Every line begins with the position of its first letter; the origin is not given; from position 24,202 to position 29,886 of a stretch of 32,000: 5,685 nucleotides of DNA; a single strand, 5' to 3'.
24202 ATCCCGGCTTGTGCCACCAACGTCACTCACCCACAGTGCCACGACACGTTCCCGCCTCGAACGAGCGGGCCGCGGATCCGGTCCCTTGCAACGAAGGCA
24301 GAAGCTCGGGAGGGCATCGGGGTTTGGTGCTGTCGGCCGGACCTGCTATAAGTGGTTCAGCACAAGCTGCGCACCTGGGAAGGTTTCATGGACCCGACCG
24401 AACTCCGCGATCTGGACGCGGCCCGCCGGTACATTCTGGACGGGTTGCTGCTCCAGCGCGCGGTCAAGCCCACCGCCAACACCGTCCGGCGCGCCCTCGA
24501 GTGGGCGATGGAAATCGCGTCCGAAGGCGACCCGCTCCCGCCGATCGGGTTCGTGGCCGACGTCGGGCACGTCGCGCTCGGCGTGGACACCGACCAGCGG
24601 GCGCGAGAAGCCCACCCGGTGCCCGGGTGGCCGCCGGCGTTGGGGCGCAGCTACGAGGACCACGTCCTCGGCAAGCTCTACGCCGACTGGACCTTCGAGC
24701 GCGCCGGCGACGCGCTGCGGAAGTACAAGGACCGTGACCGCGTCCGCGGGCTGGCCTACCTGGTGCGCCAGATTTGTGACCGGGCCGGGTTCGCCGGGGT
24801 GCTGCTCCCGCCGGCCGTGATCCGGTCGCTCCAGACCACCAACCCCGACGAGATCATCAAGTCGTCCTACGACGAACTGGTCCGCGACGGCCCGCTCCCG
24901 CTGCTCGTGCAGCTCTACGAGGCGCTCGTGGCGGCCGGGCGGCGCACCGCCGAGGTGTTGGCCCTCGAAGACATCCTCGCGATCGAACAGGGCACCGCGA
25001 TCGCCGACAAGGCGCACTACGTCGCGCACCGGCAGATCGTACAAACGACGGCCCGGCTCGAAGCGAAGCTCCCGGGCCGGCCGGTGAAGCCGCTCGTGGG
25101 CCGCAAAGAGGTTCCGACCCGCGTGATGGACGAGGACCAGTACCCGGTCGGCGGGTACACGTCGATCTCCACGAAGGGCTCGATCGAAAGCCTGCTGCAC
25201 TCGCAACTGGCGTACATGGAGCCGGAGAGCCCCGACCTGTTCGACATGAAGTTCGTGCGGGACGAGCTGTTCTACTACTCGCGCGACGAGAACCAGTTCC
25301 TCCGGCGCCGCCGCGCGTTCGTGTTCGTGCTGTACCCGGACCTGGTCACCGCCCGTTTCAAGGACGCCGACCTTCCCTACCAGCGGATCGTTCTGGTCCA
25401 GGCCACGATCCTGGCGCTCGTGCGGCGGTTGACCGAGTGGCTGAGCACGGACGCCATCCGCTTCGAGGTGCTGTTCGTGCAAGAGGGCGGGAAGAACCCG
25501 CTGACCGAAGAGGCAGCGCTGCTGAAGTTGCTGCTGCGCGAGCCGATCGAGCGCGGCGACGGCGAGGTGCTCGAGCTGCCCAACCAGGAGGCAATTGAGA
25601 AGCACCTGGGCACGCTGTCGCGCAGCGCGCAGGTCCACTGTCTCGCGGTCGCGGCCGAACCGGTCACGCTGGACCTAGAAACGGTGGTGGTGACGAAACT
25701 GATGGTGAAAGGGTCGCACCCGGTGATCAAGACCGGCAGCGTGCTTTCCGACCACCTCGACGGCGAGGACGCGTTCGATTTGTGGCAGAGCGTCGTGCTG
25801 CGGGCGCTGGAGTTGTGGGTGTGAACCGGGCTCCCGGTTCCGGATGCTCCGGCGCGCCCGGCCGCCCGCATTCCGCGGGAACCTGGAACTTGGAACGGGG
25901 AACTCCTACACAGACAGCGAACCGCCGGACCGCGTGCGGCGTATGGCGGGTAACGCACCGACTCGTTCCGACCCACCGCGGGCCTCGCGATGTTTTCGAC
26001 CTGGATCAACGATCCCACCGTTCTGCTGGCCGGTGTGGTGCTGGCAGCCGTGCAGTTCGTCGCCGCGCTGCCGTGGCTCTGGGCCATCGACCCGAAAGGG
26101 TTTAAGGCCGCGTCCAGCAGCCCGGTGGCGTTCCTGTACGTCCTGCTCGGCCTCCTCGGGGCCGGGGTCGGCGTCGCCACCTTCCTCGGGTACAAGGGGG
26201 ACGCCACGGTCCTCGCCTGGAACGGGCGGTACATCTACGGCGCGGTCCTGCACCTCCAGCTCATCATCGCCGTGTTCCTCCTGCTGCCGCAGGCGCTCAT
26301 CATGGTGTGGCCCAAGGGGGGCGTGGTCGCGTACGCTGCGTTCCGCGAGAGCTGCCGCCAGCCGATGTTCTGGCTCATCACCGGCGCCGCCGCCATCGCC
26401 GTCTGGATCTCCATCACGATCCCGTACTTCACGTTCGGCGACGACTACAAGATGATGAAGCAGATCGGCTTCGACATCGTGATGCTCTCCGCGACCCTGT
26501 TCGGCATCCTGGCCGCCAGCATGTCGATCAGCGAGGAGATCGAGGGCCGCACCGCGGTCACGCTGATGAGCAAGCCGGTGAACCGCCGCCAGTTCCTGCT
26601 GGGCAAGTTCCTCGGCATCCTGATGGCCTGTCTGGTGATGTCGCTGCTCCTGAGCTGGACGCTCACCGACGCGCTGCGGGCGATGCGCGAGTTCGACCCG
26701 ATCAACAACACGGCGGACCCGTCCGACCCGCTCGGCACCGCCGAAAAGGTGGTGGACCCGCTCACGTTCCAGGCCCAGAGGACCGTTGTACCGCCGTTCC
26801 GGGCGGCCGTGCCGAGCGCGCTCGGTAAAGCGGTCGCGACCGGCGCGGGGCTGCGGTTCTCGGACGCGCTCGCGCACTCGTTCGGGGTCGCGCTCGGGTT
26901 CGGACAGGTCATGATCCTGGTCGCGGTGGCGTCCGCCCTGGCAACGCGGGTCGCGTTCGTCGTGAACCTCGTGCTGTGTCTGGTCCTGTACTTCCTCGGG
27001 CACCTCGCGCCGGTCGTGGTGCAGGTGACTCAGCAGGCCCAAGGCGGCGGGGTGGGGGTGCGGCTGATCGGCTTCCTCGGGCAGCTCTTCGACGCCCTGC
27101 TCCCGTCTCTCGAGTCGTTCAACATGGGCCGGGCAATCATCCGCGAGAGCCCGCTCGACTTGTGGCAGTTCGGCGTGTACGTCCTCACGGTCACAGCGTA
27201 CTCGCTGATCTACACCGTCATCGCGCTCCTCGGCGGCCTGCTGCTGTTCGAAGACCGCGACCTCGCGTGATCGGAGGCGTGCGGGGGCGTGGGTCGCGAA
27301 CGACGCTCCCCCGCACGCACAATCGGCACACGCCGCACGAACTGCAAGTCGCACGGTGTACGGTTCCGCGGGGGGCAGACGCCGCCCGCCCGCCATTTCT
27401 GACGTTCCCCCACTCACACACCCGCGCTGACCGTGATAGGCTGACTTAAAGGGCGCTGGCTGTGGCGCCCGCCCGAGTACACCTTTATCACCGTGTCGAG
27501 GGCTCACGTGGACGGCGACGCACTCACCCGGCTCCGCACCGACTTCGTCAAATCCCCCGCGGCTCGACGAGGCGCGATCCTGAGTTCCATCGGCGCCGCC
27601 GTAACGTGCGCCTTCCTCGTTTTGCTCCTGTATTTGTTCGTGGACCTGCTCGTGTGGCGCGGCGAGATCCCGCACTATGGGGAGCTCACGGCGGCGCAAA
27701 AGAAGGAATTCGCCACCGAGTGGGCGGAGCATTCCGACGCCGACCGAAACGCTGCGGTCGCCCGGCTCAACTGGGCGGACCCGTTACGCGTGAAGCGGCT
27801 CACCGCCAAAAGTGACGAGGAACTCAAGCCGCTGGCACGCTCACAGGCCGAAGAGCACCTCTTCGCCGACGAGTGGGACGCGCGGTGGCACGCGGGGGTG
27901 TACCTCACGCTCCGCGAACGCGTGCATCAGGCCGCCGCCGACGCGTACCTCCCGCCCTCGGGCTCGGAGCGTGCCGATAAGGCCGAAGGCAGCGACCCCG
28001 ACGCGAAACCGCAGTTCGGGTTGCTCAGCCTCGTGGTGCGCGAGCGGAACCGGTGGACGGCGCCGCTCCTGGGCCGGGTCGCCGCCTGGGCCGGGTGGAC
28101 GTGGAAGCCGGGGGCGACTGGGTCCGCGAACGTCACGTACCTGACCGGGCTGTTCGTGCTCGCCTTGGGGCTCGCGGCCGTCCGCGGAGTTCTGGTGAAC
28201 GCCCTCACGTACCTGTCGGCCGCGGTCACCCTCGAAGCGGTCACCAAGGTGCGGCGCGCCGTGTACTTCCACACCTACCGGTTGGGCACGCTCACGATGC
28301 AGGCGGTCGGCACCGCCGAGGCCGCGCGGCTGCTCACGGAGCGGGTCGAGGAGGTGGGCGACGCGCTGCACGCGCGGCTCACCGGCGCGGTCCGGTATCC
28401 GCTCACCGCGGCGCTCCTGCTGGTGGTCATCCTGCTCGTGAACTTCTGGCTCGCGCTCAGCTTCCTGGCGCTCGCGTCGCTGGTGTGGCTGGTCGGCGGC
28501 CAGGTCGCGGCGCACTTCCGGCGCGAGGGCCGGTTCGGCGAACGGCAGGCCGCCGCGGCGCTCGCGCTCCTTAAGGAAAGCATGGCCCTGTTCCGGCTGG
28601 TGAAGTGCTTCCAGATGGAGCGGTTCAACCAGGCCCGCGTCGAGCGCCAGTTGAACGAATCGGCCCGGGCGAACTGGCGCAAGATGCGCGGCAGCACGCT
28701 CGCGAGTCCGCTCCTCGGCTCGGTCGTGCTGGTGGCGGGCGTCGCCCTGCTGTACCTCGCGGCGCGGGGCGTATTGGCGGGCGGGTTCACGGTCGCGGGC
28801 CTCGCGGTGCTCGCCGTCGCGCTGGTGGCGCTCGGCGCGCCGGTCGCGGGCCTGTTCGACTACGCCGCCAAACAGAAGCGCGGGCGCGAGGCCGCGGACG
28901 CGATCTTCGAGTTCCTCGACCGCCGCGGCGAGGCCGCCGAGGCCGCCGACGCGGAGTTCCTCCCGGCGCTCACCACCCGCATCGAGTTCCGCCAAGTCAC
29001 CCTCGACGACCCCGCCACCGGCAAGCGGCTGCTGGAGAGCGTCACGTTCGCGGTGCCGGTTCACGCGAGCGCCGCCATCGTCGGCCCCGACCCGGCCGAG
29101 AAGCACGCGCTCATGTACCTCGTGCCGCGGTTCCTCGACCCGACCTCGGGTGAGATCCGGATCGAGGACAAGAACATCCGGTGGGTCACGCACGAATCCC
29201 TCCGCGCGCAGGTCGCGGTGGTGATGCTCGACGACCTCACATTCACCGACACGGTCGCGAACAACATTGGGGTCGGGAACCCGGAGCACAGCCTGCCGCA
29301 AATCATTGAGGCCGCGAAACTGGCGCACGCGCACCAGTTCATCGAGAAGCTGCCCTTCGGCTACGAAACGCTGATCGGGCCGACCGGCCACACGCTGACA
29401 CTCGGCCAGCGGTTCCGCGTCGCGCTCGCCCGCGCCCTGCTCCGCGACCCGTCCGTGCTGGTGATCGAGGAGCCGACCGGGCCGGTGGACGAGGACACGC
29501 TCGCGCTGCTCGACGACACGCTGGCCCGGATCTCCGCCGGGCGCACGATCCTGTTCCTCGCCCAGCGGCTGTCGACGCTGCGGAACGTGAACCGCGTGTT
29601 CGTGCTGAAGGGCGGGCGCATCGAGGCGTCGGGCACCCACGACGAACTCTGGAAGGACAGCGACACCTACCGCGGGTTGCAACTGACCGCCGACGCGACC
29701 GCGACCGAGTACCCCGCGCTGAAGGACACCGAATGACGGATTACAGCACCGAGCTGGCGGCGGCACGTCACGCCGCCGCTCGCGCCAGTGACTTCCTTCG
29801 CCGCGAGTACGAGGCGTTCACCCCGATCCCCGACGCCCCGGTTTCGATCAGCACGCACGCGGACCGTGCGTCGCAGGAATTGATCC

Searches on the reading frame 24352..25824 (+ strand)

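Call 20: search_protein_families(library=pfam, proteins=[window:24352-25824:+])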
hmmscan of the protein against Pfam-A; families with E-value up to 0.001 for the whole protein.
window:24352-25824:+ (490 aa): 2 families
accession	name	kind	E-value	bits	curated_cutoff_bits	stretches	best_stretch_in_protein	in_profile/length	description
PF19997.5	ivWA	-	4.3e-39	134.7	35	1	265-401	1-144/253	vWA domain found in the FtsH ternary systems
PF19996.4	ivWA-helical_N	-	1.5e-31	110.3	27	1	23-176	2-176/270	N-terminal helical region fused to the FtsH ternary system vWA domain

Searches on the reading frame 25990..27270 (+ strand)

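Call 20: search_protein_families(library=pfam, proteins=[window:25990-27270:+])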
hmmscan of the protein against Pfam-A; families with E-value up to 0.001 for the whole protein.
window:25990-27270:+ (426 aa): 2 families
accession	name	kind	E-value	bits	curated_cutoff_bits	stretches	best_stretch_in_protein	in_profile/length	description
PF12679.13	ABC2_membrane_2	-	7.2e-11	42.3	27.2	1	6-425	12-283/283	ABC-2 family transporter protein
PF12730.13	ABC2_membrane_4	-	2.5e-10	41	27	1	123-223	11-115/179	ABC-2 family transporter protein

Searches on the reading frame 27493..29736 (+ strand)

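Call 63: search_protein_families(library=pfam, proteins=[window:27493-29736:+])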
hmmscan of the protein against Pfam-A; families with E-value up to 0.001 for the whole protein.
window:27493-29736:+ (747 aa): 2 families
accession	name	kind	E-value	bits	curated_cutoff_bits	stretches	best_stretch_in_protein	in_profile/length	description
PF00664.28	ABC_membrane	-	1.1e-15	58.5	28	1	208-447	37-270/274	ABC transporter transmembrane region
PF00005.33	ABC_tran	-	6.7e-15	56.3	25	1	514-662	1-136/137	ABC transporter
